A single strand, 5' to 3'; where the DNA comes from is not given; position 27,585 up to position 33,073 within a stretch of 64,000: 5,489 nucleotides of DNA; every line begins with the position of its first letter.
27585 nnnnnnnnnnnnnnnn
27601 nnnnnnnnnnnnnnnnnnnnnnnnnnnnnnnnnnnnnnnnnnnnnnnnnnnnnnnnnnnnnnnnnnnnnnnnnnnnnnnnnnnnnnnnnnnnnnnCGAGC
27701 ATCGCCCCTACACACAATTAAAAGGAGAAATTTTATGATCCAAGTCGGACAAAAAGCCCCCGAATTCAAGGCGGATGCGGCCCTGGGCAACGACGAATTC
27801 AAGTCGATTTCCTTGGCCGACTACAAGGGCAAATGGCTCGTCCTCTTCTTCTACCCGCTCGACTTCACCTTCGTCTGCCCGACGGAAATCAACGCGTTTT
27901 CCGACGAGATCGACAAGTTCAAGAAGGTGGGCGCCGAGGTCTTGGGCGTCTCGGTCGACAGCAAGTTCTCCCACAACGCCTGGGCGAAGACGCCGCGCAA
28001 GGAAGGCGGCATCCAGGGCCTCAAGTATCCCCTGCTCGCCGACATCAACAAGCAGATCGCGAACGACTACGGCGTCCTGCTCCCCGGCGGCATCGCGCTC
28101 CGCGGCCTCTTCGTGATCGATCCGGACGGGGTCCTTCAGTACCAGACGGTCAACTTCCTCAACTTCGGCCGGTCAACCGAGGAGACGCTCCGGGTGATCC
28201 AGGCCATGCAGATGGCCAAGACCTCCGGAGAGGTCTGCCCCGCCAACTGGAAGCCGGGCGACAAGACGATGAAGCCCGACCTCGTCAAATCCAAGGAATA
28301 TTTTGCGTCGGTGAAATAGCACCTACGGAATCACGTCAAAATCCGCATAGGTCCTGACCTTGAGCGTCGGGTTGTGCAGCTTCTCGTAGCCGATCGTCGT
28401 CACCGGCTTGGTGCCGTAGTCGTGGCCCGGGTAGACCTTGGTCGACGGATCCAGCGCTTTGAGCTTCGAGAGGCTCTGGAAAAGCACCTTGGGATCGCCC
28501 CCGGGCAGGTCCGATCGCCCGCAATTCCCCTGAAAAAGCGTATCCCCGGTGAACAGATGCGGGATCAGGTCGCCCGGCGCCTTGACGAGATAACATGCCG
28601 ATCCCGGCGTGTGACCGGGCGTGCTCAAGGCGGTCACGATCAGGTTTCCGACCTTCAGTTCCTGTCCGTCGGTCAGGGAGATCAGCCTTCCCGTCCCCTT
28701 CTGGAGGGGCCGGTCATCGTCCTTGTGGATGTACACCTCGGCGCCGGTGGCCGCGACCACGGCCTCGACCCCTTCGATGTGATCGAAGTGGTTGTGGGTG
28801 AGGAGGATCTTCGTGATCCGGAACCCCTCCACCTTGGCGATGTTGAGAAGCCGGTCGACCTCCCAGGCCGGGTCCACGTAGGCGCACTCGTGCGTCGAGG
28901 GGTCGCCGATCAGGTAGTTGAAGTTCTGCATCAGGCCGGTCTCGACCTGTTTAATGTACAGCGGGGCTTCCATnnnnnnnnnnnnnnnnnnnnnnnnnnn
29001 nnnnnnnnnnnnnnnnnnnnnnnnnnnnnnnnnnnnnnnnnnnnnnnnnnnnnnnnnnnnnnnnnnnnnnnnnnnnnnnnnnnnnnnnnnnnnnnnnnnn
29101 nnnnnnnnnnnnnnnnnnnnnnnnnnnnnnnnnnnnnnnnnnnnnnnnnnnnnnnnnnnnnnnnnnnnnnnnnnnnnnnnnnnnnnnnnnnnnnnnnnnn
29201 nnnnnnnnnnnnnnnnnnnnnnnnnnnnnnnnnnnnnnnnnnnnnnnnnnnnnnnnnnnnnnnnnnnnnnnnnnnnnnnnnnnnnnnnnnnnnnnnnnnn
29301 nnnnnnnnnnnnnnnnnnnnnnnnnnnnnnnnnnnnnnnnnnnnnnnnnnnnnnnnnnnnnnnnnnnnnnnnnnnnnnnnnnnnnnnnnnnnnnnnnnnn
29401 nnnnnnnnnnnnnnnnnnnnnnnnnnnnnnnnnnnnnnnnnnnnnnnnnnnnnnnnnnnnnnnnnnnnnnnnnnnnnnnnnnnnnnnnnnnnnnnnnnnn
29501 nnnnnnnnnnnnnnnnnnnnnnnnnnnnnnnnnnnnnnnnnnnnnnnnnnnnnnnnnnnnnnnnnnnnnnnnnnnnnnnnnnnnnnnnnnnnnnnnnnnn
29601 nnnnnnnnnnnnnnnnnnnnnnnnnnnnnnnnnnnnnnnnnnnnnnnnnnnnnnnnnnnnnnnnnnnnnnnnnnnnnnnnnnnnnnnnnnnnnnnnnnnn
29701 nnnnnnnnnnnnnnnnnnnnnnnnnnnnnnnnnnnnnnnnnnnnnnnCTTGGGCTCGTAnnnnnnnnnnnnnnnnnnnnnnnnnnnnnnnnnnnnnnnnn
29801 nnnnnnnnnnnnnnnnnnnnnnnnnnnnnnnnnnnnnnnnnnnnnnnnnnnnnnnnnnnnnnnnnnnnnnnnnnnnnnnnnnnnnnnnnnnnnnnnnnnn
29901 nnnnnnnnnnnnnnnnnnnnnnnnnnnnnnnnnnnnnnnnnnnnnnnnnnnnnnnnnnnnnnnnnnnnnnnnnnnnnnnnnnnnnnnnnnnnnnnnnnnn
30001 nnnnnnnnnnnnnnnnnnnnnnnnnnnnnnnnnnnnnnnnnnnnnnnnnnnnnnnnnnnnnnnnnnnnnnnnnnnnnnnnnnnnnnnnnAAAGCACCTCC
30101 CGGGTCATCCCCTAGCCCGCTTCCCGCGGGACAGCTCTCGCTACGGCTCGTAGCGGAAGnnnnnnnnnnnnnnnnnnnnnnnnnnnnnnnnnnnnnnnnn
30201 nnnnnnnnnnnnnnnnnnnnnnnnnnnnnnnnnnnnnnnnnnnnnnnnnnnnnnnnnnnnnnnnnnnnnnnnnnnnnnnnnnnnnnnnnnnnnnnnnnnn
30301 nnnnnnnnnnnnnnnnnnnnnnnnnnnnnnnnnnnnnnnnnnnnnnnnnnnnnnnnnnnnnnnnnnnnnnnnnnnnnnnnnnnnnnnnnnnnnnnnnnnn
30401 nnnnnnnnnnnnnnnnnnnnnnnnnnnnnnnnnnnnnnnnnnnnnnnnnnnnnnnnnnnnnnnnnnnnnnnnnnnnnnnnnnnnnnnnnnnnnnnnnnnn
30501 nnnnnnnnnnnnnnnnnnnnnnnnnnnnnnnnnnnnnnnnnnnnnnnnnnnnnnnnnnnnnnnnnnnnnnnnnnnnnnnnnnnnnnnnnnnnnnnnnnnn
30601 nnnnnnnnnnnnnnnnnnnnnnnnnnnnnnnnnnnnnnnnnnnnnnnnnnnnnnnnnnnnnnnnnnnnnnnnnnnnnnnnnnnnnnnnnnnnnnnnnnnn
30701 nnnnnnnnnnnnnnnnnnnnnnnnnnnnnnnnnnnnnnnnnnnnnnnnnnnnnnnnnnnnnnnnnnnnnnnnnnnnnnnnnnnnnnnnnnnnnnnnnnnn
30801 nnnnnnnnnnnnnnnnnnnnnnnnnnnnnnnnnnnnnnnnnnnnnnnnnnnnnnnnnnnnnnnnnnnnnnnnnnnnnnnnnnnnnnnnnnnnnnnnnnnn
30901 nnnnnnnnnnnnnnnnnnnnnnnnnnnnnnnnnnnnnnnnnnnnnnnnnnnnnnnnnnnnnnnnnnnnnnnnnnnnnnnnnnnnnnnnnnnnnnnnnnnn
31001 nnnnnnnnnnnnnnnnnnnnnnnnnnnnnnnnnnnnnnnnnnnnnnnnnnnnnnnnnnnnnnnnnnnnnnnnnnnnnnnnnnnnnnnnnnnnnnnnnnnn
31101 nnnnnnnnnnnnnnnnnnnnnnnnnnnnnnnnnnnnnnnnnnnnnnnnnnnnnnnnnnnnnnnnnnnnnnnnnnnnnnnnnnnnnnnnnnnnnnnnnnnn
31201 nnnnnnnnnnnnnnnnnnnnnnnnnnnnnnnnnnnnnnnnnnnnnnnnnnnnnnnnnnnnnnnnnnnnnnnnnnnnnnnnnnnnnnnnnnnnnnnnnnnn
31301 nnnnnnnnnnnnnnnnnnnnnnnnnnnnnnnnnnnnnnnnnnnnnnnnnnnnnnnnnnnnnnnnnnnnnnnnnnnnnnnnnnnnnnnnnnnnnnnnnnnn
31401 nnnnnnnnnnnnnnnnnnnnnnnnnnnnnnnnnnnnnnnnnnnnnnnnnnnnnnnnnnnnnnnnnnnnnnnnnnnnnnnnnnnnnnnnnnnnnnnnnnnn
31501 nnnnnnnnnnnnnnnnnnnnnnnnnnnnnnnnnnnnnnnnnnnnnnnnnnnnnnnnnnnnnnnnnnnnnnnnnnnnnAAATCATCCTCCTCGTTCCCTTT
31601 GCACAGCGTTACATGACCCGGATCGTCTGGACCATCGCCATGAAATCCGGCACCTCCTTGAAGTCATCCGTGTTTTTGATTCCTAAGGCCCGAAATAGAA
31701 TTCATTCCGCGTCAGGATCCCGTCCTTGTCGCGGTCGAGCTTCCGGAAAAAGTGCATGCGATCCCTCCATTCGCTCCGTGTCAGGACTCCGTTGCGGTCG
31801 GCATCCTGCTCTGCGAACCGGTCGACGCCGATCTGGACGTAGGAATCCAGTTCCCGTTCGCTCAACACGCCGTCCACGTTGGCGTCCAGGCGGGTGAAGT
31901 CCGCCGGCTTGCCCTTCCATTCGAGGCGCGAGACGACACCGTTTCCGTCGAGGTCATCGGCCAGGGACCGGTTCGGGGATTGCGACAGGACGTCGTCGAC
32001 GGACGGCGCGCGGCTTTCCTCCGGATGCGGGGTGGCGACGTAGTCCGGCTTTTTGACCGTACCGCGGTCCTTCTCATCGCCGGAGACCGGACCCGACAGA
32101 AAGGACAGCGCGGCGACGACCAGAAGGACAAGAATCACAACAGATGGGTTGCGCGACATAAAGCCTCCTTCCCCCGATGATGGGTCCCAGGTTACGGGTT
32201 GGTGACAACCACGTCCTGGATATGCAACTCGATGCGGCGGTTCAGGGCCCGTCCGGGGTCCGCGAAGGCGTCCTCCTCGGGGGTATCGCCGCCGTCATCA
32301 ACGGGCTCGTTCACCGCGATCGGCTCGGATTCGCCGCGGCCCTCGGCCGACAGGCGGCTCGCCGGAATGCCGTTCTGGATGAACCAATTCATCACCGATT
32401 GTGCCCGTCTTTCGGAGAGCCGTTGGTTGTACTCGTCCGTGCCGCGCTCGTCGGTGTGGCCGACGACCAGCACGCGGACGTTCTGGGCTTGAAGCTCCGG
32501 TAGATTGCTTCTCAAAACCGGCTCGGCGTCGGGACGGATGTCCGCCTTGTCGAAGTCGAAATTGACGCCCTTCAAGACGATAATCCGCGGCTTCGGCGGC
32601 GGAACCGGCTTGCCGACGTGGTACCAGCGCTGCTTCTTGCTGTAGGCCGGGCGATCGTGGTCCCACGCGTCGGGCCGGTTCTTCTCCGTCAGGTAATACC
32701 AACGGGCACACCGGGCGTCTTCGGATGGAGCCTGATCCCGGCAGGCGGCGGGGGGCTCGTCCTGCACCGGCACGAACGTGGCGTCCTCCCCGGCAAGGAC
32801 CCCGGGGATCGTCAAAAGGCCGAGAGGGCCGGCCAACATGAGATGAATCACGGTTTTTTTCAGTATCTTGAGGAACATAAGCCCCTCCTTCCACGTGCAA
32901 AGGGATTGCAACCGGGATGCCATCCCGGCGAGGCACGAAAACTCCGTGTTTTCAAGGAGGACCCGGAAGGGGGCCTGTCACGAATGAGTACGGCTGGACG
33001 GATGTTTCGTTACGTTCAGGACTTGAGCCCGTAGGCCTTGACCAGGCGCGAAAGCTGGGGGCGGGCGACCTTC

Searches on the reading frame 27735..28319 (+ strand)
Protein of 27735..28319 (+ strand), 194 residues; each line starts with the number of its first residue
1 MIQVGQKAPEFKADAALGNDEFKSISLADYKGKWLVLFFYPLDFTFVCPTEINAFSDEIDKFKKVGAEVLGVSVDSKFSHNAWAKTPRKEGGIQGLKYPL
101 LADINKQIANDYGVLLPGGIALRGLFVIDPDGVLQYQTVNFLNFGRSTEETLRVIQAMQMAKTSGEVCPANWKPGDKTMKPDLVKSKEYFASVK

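Call 7: search_protein_families(library=pfam, proteins=[window:27735-28319:+], max_evalue=0.001)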
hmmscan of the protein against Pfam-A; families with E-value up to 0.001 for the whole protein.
window:27735-28319:+ (194 aa): 3 families
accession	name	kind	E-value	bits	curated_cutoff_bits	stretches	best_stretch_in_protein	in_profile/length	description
PF00578.27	AhpC-TSA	-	5.8e-43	146.2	26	1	4-136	1-123/124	AhpC/TSA family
PF08534.16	Redoxin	-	2.1e-19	70.2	26.6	1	3-140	1-134/148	Redoxin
PF10417.14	1-cysPrx_C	-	2.1e-12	47.2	21.1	1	157-190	1-39/41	C-terminal domain of 1-Cys peroxiredoxin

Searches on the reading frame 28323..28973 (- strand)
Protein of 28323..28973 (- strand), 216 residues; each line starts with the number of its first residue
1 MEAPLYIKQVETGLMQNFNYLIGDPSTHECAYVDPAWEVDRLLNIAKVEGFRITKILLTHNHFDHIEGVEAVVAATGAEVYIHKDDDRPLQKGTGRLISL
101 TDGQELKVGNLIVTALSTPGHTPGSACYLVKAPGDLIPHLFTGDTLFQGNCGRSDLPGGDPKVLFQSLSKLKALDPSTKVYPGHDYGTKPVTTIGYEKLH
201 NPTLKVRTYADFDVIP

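Call 7: search_protein_families(library=pfam, proteins=[window:28323-28973:-], max_evalue=0.001)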
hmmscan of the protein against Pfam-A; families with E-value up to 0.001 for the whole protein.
window:28323-28973:- (216 aa): 2 families
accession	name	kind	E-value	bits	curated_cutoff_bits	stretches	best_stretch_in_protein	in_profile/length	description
PF00753.33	Lactamase_B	-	2.5e-21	76.9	22.7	1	16-184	5-196/196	Metallo-beta-lactamase superfamily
PF12706.13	Lactamase_B_2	-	2.3e-05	24.5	27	1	33-123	5-115/200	Beta-lactamase superfamily domain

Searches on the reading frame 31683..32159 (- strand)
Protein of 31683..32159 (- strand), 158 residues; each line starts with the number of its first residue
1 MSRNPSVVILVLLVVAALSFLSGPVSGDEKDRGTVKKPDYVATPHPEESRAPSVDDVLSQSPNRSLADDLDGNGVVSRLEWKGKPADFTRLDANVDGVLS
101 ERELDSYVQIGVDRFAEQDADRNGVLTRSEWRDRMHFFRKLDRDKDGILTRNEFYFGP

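Call 78: search_protein_families(library=pfam, proteins=[window:31683-32159:-], max_evalue=0.001)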
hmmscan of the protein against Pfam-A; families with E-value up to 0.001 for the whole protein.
window:31683-32159:- (158 aa): 6 families
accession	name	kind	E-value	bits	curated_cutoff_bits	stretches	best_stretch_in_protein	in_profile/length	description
PF00036.39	EF-hand_1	-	2.3e-13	49.1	25.4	0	137-154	5-22/29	EF hand domain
PF13202.12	EF-hand_5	-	7.1e-13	47.8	25.9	0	137-154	4-21/25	EF hand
PF13405.12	EF-hand_6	-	1.3e-10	40.5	25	0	136-155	4-23/30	EF-hand domain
PF13499.12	EF-hand_7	-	2.1e-08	34.8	30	1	88-155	8-63/67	EF-hand domain pair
PF13833.12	EF-hand_8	-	3.3e-05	24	28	0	138-156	31-49/54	EF-hand domain pair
PF10591.15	SPARC_Ca_bdg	-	6.3e-05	23.7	22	0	87-131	59-110/113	Secreted protein acidic and rich in cysteine Ca binding region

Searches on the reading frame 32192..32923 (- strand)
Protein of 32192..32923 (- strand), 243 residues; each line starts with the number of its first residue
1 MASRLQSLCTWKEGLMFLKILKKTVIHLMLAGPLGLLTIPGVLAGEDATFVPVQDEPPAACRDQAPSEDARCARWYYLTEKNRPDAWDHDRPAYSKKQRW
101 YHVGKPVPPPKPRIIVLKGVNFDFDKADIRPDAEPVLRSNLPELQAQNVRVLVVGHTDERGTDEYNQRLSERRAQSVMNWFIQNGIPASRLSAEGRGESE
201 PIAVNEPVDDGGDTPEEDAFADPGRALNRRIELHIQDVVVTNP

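Call 12: search_protein_families(library=pfam, proteins=[window:32192-32923:-], max_evalue=0.001)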
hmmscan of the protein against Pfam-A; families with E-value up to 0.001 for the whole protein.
window:32192-32923:- (243 aa): 1 family
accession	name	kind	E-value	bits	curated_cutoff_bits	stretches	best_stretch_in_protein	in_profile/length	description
PF00691.25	OmpA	-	7.1e-21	74.8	27.2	1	122-206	2-89/98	OmpA family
